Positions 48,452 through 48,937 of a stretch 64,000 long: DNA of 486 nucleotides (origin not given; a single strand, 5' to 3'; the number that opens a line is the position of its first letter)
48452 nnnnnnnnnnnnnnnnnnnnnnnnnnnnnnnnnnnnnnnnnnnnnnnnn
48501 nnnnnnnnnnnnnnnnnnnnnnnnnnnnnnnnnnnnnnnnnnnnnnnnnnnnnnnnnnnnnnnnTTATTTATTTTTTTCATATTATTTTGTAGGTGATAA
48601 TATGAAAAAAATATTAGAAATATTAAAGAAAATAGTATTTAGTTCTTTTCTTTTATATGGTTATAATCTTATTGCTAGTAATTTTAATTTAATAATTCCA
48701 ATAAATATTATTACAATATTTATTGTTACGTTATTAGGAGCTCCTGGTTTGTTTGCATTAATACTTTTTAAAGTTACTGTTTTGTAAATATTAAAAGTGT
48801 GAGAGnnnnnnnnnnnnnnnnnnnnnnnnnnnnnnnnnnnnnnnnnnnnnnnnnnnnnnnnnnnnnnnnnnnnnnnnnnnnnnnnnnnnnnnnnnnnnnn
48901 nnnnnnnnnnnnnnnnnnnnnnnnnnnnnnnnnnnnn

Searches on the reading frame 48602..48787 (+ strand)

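Call 64: search_protein_families(library=pfam, proteins=[window:48602-48787:+], max_evalue=0.1)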
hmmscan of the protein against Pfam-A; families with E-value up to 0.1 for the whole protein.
window:48602-48787:+ (61 aa): 1 family
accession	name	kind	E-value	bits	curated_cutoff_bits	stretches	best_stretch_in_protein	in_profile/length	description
PF07441.16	BofA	-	2.2e-11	44.2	26.1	1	1-58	17-74/75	SigmaK-factor processing regulatory protein BofA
